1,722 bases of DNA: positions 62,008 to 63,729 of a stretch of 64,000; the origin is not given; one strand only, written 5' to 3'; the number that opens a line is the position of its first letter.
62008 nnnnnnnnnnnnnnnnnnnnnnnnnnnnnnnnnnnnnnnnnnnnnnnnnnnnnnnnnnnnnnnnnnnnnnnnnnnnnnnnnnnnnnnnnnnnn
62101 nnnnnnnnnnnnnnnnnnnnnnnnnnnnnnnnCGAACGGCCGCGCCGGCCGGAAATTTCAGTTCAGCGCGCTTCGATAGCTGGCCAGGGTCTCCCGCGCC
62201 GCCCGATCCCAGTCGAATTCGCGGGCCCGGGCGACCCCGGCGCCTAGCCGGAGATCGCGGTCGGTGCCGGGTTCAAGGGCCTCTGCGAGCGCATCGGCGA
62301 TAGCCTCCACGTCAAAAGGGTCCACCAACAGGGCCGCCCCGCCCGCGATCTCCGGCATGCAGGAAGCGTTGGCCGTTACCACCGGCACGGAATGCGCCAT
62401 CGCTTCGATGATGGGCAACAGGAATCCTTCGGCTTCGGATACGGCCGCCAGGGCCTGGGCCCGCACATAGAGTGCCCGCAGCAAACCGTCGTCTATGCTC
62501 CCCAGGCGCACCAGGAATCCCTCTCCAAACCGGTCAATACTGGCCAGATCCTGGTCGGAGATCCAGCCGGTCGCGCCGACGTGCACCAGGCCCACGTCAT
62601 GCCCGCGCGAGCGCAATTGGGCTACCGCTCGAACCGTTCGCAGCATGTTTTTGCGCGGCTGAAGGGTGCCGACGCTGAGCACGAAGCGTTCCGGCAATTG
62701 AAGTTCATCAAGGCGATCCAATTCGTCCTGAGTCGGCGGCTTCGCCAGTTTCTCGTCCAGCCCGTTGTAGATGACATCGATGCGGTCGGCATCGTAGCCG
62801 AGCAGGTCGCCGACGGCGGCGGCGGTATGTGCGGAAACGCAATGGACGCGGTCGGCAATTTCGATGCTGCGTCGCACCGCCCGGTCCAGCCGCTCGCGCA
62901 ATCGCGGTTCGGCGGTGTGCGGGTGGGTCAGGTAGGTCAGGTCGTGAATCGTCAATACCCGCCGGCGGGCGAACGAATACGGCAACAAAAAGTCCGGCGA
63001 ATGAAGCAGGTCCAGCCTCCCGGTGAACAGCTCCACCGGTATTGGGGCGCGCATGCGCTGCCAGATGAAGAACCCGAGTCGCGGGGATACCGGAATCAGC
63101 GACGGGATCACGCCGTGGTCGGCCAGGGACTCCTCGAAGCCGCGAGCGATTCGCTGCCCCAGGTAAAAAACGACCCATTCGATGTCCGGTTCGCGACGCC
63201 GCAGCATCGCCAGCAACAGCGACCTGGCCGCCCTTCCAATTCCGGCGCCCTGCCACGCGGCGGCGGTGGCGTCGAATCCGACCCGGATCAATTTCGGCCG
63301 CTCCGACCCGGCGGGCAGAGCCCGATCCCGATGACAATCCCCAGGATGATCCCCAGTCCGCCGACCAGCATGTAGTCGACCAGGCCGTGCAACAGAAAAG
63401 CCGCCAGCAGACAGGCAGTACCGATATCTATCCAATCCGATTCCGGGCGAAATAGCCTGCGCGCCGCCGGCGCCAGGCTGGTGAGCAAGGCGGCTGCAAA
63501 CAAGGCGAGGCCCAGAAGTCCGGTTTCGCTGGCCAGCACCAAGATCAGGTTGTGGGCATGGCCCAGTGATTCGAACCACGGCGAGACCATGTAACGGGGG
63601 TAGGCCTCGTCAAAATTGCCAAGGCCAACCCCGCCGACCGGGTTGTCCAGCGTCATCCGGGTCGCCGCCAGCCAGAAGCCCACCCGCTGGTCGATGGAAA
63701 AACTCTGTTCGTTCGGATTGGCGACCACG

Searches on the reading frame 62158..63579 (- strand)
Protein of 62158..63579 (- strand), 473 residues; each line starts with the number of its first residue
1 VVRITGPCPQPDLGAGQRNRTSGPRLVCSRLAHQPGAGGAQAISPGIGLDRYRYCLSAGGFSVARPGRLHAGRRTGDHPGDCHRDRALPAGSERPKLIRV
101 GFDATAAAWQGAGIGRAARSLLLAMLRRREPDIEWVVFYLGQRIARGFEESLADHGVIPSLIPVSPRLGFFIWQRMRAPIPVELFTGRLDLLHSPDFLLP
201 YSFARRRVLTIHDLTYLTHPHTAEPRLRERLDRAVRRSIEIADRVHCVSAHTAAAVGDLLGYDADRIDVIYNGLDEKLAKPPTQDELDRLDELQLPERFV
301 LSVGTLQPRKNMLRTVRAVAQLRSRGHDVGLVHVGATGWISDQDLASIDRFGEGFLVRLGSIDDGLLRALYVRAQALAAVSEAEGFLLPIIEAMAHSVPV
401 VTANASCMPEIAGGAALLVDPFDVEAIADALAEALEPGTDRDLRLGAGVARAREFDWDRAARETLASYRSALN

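Call 54: search_protein_families(library=pfam, proteins=[window:62158-63579:-], max_evalue=0.0001)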
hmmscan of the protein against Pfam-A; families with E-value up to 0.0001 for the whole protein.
window:62158-63579:- (473 aa): 4 families
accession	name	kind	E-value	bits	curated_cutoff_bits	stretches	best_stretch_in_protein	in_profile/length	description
PF13692.12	Glyco_trans_1_4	-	9.5e-19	68.5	27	1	299-436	3-141/142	Glycosyl transferases group 1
PF00534.26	Glycos_transf_1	-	9e-17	61.6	26.4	1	295-438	13-159/172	Glycosyl transferases group 1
PF13439.12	Glyco_transf_4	-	4e-15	56.7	28.5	1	115-276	5-168/170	Glycosyltransferase Family 4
PF20706.3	GT4-conflict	-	2.2e-07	30.6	26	1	242-469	139-359/385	Family 4 Glycosyltransferase in conflict systems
